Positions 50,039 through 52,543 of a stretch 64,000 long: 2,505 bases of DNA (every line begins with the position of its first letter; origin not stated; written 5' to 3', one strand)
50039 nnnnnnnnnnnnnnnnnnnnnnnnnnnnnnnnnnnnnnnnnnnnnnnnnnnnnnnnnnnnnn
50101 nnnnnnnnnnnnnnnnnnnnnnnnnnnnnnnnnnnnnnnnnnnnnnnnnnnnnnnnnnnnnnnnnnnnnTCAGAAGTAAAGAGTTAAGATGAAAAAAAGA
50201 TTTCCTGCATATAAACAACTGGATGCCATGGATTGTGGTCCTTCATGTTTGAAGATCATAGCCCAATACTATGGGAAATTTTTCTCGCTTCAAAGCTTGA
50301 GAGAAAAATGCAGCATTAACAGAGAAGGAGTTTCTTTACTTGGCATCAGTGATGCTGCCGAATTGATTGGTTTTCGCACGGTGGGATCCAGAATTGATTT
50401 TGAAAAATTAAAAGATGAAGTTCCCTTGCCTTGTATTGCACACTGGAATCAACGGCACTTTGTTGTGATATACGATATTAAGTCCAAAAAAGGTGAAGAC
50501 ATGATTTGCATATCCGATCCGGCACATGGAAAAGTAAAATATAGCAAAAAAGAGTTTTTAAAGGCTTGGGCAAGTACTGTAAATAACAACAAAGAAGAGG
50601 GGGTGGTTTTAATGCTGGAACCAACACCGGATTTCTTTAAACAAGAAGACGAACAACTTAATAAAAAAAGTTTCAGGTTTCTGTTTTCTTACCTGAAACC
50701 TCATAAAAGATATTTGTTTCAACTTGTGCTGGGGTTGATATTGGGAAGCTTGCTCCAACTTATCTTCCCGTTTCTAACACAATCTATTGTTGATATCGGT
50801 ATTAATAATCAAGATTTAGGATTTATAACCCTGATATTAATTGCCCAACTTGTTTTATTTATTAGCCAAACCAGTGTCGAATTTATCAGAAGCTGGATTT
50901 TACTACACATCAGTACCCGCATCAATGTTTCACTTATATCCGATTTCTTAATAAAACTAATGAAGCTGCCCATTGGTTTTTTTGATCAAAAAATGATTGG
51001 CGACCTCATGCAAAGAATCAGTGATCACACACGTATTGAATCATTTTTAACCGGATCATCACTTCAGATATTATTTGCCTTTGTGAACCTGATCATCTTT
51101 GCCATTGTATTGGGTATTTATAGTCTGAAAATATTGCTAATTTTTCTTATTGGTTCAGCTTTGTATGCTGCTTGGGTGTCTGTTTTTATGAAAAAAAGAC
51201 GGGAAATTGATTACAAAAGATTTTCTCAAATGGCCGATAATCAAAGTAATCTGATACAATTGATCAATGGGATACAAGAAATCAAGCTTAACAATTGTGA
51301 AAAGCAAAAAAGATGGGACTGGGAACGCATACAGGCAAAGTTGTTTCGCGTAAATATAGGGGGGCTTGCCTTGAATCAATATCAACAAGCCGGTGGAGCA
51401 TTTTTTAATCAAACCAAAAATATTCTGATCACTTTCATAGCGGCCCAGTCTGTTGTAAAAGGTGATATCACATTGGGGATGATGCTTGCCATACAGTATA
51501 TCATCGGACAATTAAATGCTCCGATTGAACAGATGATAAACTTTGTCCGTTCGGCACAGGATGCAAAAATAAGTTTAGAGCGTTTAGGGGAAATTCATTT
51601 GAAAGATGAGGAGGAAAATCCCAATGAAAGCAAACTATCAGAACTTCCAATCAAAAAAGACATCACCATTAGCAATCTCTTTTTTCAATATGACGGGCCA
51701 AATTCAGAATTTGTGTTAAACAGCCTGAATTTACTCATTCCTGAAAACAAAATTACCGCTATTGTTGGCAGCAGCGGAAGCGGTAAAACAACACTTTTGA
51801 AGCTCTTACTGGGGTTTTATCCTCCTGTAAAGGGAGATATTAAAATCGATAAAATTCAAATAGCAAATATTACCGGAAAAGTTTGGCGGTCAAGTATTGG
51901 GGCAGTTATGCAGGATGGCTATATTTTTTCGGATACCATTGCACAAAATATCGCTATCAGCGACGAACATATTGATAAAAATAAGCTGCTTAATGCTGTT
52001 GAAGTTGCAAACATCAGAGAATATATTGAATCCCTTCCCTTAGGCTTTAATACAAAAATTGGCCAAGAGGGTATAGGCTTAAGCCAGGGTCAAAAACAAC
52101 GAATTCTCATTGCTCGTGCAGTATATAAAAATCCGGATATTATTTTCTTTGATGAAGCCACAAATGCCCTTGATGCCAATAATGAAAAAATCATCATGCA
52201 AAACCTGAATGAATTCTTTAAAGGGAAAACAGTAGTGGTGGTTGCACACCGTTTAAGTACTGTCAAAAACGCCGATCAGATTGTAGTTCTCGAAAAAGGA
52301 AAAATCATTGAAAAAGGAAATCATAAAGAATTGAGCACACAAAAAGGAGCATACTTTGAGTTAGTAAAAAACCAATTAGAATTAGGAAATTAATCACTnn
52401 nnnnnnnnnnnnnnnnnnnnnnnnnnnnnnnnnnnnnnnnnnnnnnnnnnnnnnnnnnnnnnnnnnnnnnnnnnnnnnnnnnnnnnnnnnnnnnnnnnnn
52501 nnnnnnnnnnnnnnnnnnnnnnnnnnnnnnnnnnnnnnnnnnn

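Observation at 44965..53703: Complete Bacteroidota-type class I lanthipeptide gene cluster with a split LanB and an unrecognised product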

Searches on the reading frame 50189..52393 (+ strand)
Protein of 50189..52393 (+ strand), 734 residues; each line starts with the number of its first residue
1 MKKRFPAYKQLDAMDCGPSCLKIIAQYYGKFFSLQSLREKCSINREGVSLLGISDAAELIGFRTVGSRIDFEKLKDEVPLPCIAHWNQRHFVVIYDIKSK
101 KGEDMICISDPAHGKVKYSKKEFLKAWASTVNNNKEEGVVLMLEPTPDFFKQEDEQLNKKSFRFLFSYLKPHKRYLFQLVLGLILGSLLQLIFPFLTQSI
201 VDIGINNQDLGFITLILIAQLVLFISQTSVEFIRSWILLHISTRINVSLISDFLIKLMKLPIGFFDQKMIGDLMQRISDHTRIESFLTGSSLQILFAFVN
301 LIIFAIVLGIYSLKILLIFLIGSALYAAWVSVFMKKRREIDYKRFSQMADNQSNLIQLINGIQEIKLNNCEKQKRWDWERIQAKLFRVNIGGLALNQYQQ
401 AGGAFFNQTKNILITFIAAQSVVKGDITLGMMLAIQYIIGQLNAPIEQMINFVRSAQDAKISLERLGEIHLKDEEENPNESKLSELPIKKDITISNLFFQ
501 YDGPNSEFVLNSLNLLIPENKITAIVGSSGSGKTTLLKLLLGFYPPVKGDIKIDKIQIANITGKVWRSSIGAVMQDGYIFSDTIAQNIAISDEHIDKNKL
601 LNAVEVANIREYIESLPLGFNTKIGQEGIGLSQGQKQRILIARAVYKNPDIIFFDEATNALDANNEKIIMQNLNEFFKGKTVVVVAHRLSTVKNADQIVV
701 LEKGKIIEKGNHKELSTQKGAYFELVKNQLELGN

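Call 3: search_protein_families(library=pfam, proteins=[window:50189-52393:+], max_evalue=0.01)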
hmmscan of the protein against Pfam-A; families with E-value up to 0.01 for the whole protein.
window:50189-52393:+ (734 aa): 12 families
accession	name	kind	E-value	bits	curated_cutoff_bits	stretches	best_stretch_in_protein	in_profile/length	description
PF03412.21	Peptidase_C39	-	9.9e-33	113.2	22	1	5-130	2-124/133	Peptidase C39 family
PF00664.28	ABC_membrane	-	1e-32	114.3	28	1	179-445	4-273/274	ABC transporter transmembrane region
PF00005.33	ABC_tran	-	9.7e-30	104.4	25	1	510-659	1-137/137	ABC transporter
PF02463.25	SMC_N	-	8.8e-08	32.3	40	1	519-702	23-212/220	RecF/RecN/SMC N terminal domain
PF09818.15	ABC_ATPase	-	0.00012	21.7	23.2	0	517-550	77-110/283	P-loop domain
PF13401.12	AAA_22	-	0.0012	19.6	27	1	521-575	6-33/130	AAA domain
PF13304.12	AAA_21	-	0.0034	17.9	27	0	522-541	1-20/304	AAA domain, putative AbiEii toxin, Type IV TA system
PF13173.12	AAA_14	-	0.0077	16.7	27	0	520-541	2-23/129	AAA domain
PF25199.1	nSTAND_NTPase5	-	0.0077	16.5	34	0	520-538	41-59/145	Novel STAND NTPase 5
PF13555.12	AAA_29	-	0.0087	16.2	27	0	519-537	21-39/61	P-loop containing region of AAA domain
PF03193.22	RsgA_GTPase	-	0.0088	16.3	30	0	517-542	104-128/174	RsgA GTPase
PF05992.17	SbmA_BacA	-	0.0088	16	24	1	398-451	239-292/315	SbmA/BacA-like family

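Call 4: search_protein_families(library=ncbifam, proteins=[window:50189-52393:+], max_evalue=0.01)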
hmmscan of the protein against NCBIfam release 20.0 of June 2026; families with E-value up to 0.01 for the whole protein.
window:50189-52393:+ (734 aa): 191 families (the best 25 are shown)
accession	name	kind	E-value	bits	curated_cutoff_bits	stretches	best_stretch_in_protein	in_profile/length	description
TIGR03796.1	NHLM_micro_ABC1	equivalog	1.7e-141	472.8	853.3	1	5-727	2-710/710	NHLP family bacteriocin export ABC transporter peptidase/permease/ATPase subunit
TIGR01846.1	type_I_sec_HlyB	subfamily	1.1e-130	437.1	725.55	1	19-730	3-693/694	type I secretion system permease/ATPase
TIGR01193.1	bacteriocin_ABC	subfamily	4.1e-126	422.2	523.85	1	10-727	1-707/708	peptide cleavage/export ABC transporter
TIGR03375.1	type_I_sec_LssB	subfamily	1.6e-107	360.6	693.1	1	19-717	5-690/696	type I secretion system permease/ATPase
TIGR03797.1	NHLM_micro_ABC2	equivalog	3.5e-101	339.8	709.4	1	160-730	122-686/686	NHLP bacteriocin export ABC transporter permease/ATPase subunit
TIGR02203.1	MsbA_lipidA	equivalog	1.8e-98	330.5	602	1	162-729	2-569/572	lipid A export permease/ATP-binding protein MsbA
TIGR02204.1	MsbA_rel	hypoth_equivalog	1.4e-96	324.5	780.4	1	161-729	5-575/576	ABC transporter, permease/ATP-binding protein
NF045513.1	HepA_fam_ABC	equivalog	1.3e-88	298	725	1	216-729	95-609/610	heterocyst formation ABC transporter subunit HepA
NF008381.0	PRK11176.1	equivalog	2e-85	287.3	867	1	153-730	4-580/582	lipid A ABC transporter ATP-binding protein/permease MsbA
NF052233.1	CphA_assoc_ABC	equivalog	3.2e-83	280.4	880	1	158-731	165-745/766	cyanophycin metabolism-associated ABC transporter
NF045998.1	cleave_ABC_plasm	equivalog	1.1e-80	271.8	500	1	9-697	1-670/673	Mbov_0121 family peptidase domain-containing ABC transporter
TIGR00958.1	3a01208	subfamily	2e-80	271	874.6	1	144-726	131-711/711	antigen peptide transporter 2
TIGR01842.1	type_I_sec_PrtD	subfamily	4.1e-74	250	510.15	1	176-715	8-540/544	type I secretion system permease/ATPase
NF010178.0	PRK13657.1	equivalog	1.7e-71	241.4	733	1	166-729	11-570/588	glucan ABC transporter ATP-binding protein/ permease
NF008056.1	PRK10790.1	equivalog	1.6e-69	234.9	746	1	161-730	10-576/584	SmdB family multidrug efflux ABC transporter permease/ATP-binding protein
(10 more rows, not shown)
